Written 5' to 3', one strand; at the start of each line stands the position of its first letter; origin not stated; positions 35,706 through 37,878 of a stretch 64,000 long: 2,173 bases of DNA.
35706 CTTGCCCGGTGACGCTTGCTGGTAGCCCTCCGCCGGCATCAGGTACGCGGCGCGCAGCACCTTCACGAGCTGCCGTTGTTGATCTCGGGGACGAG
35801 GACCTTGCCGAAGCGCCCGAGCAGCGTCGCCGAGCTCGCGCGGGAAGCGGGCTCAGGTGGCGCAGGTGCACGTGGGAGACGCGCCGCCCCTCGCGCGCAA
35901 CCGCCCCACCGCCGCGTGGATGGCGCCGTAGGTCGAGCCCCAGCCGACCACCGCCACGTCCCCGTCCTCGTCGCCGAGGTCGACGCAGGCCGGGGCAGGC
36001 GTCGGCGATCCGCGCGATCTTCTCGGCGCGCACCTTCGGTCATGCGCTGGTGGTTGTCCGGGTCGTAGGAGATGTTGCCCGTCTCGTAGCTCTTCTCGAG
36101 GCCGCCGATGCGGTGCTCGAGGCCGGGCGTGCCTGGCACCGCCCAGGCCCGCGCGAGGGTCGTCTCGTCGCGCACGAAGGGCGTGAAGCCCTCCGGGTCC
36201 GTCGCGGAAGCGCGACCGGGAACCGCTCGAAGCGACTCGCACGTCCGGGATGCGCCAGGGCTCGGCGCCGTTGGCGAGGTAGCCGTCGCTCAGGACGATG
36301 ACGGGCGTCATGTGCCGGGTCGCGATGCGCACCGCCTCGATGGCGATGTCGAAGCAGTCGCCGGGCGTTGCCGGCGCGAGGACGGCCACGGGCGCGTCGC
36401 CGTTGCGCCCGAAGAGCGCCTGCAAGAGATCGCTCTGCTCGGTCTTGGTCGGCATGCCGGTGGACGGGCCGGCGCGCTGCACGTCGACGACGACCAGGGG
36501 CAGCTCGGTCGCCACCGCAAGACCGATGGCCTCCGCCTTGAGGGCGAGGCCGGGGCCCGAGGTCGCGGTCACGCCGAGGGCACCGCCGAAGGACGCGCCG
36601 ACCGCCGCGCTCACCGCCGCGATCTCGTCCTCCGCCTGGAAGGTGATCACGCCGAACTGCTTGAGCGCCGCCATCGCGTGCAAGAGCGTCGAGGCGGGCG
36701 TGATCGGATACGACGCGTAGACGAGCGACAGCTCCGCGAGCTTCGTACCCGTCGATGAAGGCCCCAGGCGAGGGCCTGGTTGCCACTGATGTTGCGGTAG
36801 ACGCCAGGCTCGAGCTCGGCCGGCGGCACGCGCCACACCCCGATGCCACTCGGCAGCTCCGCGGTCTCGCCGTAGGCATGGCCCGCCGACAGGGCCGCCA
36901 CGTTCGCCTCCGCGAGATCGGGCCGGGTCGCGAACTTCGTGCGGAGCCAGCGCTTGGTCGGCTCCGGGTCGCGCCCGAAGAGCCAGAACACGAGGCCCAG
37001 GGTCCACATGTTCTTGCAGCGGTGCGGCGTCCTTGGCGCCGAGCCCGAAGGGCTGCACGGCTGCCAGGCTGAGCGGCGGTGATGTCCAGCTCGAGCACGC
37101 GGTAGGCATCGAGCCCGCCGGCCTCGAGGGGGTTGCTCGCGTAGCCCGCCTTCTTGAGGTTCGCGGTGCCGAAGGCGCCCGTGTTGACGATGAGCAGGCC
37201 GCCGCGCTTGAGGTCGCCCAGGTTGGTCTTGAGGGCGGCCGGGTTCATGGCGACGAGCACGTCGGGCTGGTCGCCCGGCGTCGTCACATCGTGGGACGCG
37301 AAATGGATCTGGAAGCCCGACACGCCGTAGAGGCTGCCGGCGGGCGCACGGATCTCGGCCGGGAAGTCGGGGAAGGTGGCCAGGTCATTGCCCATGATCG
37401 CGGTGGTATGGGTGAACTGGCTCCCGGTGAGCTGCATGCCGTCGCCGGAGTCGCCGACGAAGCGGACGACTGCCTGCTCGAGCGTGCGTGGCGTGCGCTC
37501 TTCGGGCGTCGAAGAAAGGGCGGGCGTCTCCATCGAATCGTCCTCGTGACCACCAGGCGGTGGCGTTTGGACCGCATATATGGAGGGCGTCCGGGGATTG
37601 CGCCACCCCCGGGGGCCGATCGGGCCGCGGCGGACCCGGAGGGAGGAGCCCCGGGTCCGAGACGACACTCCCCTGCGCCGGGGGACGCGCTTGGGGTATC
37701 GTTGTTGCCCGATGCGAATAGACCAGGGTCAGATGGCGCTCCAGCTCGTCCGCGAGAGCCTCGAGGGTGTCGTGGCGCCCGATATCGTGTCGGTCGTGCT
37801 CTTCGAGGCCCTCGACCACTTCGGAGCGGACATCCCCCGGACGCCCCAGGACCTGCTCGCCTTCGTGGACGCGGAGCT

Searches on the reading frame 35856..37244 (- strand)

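Call 26: search_protein_families(library=pfam, proteins=[window:35856-37244:-], max_evalue=0.001)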
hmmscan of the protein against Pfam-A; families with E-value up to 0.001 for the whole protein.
window:35856-37244:- (463 aa): 1 family
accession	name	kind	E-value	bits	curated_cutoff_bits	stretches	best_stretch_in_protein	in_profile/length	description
PF01855.24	POR_N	-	2.4e-54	185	27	1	175-336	10-171/231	Pyruvate flavodoxin/ferredoxin oxidoreductase, thiamine diP-bdg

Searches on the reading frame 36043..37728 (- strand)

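Call 26: search_protein_families(library=pfam, proteins=[window:36043-37728:-], max_evalue=0.001)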
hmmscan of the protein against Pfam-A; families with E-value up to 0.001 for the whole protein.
window:36043-37728:- (562 aa): 1 family
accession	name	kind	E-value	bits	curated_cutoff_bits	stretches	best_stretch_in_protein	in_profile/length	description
PF01558.24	POR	-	4.2e-16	60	27.4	1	95-218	2-115/173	Pyruvate ferredoxin/flavodoxin oxidoreductase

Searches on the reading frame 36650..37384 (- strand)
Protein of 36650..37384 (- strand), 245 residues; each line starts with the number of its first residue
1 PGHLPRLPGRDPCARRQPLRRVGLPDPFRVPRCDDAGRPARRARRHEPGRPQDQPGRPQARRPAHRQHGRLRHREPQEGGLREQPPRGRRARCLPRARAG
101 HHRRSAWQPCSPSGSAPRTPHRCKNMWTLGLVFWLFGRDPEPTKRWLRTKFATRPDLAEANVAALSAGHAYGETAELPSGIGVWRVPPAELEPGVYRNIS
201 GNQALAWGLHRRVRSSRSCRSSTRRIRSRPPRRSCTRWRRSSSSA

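Call 26: search_protein_families(library=pfam, proteins=[window:36650-37384:-], max_evalue=0.001)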
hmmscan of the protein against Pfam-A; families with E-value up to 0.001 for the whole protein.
window:36650-37384:- (245 aa): 1 family
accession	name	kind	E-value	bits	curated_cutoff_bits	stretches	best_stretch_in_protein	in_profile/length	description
PF01558.24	POR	-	4.4e-06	27.4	27.4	1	121-169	124-172/173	Pyruvate ferredoxin/flavodoxin oxidoreductase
